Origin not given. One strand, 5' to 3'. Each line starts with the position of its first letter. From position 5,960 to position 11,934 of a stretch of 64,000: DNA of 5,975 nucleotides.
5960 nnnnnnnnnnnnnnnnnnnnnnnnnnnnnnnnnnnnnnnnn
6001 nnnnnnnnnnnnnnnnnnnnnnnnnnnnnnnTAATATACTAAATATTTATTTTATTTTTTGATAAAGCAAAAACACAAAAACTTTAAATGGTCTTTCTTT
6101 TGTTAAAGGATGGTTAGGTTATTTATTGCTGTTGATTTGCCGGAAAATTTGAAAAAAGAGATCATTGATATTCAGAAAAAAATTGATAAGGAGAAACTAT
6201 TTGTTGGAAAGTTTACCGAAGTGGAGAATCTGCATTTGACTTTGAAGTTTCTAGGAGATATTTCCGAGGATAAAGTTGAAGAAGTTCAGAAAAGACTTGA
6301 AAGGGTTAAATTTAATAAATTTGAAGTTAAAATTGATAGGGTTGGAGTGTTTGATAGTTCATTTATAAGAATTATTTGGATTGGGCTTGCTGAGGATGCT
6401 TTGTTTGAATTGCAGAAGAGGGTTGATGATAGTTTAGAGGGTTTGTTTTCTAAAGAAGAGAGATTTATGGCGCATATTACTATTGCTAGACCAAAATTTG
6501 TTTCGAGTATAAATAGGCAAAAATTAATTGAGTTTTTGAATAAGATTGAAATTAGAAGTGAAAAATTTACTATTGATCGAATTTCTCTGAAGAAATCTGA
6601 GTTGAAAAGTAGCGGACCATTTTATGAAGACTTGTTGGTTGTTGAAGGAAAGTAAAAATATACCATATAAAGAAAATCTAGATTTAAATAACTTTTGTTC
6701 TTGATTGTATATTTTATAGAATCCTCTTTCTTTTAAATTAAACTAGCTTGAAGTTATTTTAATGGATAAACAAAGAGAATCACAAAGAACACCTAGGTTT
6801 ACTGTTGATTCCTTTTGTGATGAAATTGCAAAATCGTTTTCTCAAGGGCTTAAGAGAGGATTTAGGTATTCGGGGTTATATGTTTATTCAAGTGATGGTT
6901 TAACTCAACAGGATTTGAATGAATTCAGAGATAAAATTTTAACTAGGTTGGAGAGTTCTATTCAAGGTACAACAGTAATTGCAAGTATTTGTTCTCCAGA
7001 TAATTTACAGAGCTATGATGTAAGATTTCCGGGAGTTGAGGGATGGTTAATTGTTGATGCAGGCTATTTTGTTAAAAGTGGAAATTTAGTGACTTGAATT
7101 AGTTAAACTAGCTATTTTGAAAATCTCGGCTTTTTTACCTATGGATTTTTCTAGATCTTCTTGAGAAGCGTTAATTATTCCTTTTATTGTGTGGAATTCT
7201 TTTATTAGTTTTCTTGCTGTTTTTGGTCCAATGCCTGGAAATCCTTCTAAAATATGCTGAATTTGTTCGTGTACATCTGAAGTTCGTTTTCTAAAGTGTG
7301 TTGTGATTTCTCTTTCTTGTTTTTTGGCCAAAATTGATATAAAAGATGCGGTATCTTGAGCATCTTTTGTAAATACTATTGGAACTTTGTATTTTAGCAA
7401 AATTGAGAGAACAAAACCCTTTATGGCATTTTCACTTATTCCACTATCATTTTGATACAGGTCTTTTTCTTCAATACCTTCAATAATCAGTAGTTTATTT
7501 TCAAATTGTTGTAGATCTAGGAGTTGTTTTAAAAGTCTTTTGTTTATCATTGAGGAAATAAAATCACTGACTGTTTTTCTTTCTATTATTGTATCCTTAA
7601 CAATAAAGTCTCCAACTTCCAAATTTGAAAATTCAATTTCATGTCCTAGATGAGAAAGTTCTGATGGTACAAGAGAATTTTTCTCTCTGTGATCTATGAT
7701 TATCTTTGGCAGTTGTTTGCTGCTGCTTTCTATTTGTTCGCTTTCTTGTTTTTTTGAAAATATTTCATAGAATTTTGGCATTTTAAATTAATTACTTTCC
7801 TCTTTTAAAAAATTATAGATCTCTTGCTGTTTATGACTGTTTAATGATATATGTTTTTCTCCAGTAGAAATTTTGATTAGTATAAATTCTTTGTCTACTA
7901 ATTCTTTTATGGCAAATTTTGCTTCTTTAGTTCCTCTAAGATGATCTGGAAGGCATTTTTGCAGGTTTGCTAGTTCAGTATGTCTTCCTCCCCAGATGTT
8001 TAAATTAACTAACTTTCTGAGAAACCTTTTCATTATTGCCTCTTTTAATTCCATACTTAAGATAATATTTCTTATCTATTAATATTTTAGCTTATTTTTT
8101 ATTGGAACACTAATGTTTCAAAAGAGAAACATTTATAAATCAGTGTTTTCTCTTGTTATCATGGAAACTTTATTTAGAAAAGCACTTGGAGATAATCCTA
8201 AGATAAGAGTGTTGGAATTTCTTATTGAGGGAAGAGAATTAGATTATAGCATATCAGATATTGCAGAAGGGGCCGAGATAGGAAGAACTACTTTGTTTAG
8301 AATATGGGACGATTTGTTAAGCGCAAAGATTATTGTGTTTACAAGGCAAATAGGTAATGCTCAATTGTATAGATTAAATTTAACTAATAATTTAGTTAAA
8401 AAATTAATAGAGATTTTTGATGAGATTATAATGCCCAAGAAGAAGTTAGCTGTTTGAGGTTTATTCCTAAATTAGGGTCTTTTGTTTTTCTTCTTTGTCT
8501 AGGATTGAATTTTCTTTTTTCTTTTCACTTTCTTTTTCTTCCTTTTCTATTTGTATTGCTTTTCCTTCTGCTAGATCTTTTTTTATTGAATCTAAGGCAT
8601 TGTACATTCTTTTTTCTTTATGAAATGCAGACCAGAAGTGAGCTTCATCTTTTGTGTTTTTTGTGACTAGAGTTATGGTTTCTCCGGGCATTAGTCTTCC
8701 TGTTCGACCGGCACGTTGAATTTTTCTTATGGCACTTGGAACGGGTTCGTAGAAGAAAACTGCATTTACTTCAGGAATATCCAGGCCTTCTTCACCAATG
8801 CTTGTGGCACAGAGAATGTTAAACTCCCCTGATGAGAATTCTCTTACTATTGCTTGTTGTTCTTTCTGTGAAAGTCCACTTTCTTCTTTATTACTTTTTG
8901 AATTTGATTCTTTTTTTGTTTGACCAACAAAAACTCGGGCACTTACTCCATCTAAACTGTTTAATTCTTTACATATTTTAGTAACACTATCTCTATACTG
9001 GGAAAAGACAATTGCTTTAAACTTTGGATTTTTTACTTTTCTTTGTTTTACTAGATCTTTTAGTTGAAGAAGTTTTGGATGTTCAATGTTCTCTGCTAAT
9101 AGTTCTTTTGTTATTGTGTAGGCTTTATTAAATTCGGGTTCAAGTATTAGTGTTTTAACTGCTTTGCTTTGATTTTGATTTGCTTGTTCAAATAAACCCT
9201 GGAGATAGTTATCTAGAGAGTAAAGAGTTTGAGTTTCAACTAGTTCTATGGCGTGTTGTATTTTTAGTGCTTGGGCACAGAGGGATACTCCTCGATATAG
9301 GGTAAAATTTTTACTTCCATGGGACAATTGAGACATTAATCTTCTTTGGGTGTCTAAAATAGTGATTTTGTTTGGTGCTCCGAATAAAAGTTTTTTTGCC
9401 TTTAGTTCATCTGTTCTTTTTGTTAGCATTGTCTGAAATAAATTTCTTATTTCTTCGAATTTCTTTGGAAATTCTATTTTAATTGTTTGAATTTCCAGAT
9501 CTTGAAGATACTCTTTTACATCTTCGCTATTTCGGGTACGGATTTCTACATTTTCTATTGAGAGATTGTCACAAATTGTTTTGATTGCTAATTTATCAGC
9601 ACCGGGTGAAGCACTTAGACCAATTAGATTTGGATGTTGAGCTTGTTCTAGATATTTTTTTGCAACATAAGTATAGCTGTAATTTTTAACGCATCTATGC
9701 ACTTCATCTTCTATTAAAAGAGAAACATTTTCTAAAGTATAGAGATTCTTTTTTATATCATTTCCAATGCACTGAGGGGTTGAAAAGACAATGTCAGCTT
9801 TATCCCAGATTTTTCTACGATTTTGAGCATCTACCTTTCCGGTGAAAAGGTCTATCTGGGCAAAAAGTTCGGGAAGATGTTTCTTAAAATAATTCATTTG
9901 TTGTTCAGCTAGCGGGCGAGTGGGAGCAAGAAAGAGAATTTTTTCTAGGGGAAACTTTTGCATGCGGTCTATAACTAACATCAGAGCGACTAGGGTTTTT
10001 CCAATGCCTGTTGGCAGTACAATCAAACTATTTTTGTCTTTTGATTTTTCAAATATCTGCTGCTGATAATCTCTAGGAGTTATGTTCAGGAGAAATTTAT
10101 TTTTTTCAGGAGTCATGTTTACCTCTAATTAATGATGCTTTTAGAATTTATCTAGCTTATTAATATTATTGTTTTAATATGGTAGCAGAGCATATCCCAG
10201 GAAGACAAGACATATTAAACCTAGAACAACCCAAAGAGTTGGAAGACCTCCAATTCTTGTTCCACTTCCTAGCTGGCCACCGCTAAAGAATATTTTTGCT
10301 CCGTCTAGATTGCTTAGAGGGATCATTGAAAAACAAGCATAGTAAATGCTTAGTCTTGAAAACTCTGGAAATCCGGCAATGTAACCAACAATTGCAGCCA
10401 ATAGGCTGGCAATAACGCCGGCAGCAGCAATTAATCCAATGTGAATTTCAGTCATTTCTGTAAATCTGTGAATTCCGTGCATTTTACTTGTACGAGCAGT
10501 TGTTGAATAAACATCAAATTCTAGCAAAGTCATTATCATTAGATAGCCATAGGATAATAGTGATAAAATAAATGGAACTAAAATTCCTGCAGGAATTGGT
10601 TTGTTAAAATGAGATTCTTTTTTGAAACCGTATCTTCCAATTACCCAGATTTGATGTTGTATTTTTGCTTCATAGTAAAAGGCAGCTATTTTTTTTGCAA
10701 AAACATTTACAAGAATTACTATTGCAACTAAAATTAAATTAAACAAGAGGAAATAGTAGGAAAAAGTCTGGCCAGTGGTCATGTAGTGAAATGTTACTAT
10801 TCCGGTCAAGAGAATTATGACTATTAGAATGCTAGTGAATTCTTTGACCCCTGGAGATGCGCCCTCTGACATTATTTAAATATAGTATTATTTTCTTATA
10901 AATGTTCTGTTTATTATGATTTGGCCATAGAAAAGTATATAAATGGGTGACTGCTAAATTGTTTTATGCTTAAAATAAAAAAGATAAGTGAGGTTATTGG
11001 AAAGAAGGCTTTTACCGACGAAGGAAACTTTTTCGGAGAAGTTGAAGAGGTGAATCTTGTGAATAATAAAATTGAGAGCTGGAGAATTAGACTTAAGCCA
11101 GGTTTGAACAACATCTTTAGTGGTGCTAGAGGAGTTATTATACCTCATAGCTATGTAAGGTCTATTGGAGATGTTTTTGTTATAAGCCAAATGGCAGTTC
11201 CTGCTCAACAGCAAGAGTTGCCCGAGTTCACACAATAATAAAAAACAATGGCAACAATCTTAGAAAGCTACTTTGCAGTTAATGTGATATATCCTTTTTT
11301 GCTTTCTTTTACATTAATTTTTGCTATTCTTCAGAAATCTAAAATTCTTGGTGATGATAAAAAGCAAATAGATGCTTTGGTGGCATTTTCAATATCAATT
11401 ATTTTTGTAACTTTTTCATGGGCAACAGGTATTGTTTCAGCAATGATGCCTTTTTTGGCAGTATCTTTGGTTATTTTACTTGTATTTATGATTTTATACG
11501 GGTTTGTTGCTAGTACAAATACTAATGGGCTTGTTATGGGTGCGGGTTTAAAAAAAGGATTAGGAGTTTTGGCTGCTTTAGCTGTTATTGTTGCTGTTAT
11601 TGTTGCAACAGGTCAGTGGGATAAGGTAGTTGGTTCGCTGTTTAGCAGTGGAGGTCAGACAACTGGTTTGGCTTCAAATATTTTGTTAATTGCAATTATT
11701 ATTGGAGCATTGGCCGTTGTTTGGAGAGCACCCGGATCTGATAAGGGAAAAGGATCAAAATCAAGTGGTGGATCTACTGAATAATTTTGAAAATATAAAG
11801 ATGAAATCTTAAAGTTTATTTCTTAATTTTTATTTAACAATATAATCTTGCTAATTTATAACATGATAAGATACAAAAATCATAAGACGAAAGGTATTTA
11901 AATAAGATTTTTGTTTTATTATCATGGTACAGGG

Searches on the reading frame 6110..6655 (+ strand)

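Call 58: search_protein_families(library=pfam, max_evalue=1, proteins=[window:6110-6655:+])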
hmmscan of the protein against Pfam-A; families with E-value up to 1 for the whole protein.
window:6110-6655:+ (181 aa): 6 families
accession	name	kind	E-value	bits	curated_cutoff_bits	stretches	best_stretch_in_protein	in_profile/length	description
PF02834.22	LigT_PEase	-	8.4e-32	109.6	23.3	2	8-88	1-85/87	LigT like Phosphoesterase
PF13563.12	2_5_RNA_ligase2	-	2.2e-09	38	27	1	21-160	12-145/152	2'-5' RNA ligase superfamily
PF10469.15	AKAP7_NLS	-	2.1e-07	31.5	24.4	1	5-142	4-163/208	AKAP7 2'5' RNA ligase-like domain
PF18592.6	Tho1_MOS11_C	-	0.072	13.5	26.8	0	54-67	21-34/37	Tho1/MOS11 C-terminal domain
PF05193.26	Peptidase_M16_C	-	0.15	12.4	23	1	31-94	24-87/181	Peptidase M16 inactive domain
PF01471.23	PG_binding_1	-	0.2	12.3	23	1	53-84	2-29/57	Putative peptidoglycan binding domain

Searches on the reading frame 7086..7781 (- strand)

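Call 80: search_protein_families(library=pfam, max_evalue=0.001, proteins=[window:7086-7781:-])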
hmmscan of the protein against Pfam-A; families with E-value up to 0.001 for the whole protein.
window:7086-7781:- (231 aa): 5 families
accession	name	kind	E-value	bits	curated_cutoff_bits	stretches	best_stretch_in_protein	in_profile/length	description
PF02732.21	ERCC4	-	1.3e-25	90.3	24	1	29-149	1-138/140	ERCC4 domain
PF14520.12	HHH_5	-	1.7e-07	32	27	1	178-217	4-46/57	Helix-hairpin-helix domain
PF01367.25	5_3_exonuc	-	1.4e-06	29.1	40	1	179-215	21-61/97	5'-3' exonuclease, C-terminal SAM fold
PF12826.13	HHH_2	-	4.4e-05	24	27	1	180-212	7-39/64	Helix-hairpin-helix motif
PF00633.29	HHH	-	0.00034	20.8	24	0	182-192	17-27/30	Helix-hairpin-helix motif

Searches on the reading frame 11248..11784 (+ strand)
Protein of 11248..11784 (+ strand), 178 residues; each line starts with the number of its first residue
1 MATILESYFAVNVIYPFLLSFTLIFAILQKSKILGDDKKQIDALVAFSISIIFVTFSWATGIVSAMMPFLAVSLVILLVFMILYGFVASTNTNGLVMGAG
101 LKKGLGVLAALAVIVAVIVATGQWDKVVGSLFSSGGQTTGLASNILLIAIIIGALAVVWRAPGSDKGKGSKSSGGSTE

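Call 58: search_protein_families(library=pfam, max_evalue=1, proteins=[window:11248-11784:+])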
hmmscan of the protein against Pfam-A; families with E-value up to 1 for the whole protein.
window:11248-11784:+ (178 aa): 2 families
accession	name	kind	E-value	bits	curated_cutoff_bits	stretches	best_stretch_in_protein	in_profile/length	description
PF20176.3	DUF6541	-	0.24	10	29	1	11-124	233-338/646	Family of unknown function (DUF6541)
PF24709.1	DUF7670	-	0.25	12.1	29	1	111-162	15-65/118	Domain of unknown function (DUF7670)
